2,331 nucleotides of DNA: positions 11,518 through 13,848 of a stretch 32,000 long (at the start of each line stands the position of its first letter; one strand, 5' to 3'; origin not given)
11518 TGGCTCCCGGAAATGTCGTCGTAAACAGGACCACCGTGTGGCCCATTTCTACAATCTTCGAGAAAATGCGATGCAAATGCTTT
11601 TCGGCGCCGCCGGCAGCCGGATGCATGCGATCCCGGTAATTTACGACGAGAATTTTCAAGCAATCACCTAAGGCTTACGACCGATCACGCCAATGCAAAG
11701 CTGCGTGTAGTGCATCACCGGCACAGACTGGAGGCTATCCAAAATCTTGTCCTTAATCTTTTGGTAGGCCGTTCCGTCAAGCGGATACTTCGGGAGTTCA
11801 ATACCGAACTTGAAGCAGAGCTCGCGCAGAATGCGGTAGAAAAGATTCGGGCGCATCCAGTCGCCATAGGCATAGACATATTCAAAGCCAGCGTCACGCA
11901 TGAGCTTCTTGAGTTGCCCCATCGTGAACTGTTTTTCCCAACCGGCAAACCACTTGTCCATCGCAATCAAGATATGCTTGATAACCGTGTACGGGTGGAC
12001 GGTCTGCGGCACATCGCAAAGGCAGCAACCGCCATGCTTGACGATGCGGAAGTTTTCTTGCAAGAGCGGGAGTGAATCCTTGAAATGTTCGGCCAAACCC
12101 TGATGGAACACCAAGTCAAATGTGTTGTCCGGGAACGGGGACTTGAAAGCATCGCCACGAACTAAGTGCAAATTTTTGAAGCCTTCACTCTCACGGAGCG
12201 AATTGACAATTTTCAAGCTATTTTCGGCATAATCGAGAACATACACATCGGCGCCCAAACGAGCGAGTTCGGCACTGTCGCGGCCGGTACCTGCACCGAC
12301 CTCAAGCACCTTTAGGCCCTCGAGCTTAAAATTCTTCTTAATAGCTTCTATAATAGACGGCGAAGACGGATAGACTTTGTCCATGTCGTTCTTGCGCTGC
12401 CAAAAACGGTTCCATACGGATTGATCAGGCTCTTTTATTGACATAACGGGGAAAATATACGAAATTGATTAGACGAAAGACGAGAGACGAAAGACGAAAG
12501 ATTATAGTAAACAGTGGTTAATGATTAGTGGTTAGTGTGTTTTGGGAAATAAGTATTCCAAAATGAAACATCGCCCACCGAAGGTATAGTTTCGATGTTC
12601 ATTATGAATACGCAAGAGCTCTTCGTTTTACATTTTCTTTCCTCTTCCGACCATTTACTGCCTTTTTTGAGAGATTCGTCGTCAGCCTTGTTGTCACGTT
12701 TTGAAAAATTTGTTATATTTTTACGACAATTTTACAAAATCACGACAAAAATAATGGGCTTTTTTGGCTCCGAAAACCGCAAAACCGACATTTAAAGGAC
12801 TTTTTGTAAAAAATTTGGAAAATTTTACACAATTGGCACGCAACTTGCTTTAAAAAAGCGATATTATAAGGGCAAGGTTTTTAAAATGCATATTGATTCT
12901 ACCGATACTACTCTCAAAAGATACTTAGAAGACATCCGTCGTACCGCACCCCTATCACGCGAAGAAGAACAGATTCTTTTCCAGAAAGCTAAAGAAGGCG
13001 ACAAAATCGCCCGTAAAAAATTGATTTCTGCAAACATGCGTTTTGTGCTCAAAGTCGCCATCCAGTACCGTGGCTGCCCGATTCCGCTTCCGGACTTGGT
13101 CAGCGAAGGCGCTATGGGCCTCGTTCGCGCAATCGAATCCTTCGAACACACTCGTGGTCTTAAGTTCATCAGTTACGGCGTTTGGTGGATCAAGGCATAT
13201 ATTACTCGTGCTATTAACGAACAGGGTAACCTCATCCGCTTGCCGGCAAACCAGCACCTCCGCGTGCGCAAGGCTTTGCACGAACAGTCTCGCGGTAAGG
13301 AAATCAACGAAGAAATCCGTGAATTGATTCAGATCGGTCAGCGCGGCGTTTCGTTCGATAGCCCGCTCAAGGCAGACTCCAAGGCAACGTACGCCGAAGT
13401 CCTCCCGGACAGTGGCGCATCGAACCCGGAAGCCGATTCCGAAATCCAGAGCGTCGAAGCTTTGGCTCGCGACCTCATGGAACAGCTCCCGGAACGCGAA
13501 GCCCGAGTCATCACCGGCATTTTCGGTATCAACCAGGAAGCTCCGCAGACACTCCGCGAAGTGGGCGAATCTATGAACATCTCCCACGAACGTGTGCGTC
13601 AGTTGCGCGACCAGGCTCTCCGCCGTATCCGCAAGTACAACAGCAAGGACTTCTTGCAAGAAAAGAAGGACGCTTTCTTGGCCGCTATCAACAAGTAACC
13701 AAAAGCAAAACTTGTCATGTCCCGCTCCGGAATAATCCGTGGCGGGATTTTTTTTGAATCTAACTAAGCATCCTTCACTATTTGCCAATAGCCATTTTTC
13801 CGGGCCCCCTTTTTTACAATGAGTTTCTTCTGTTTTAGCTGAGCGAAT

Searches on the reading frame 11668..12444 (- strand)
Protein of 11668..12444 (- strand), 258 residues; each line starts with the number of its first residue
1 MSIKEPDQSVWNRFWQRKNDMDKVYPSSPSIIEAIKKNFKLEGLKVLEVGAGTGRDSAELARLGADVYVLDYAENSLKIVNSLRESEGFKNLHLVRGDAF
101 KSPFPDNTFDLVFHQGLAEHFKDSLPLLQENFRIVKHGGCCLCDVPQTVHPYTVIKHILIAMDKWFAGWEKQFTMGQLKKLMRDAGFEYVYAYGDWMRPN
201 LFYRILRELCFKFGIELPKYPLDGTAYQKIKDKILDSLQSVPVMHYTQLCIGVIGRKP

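Call 75: search_protein_families(library=pfam, proteins=[window:11668-12444:-], max_evalue=0.001)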
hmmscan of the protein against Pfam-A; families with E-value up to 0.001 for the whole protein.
window:11668-12444:- (258 aa): 7 families
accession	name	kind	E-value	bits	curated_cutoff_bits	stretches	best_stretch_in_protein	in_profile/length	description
PF08241.18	Methyltransf_11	-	5.4e-20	72.3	21.2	1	47-142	1-94/95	Methyltransferase domain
PF13847.12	Methyltransf_31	-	2.1e-18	66.8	27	1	42-159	3-123/145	Methyltransferase domain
PF13649.12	Methyltransf_25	-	1e-17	65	27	1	46-139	1-97/97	Methyltransferase domain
PF01209.24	Ubie_methyltran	-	1.2e-13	51.4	20.1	1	37-189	42-215/233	ubiE/COQ5 methyltransferase family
PF13489.12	Methyltransf_23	-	4e-13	49.9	27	1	33-190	11-162/164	Methyltransferase domain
PF08242.18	Methyltransf_12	-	9.4e-11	42.8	30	1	47-140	1-97/98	Methyltransferase domain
PF03848.20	TehB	-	3.6e-07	30.2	20.4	1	29-99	20-87/193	Tellurite resistance protein TehB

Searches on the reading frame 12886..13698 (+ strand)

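Call 74: search_protein_families(library=padloc, proteins=[window:12886-13698:+], max_evalue=0.001)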
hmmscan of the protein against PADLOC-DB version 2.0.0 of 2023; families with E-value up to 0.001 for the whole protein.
window:12886-13698:+ (270 aa): 1 family
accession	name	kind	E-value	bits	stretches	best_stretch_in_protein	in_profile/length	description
PDLC02203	MzaA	-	2.5e-31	106.6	2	42-129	430-517/683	-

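Call 75: search_protein_families(library=pfam, proteins=[window:12886-13698:+], max_evalue=0.001)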
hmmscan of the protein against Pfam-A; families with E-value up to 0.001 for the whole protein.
window:12886-13698:+ (270 aa): 4 families
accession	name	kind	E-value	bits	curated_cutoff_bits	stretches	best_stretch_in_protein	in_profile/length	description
PF04545.22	Sigma70_r4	-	3.5e-14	52.5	24.1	1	197-250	1-50/50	Sigma-70, region 4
PF04542.20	Sigma70_r2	-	1.8e-13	50.5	24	1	46-113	1-68/71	Sigma-70 region 2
PF04539.22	Sigma70_r3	-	3.8e-06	27.4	25.3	0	142-182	35-75/78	Sigma-70 region 3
PF00140.25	Sigma70_r1_2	-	4.1e-05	23.9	22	1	10-40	3-33/34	Sigma-70 factor, region 1.2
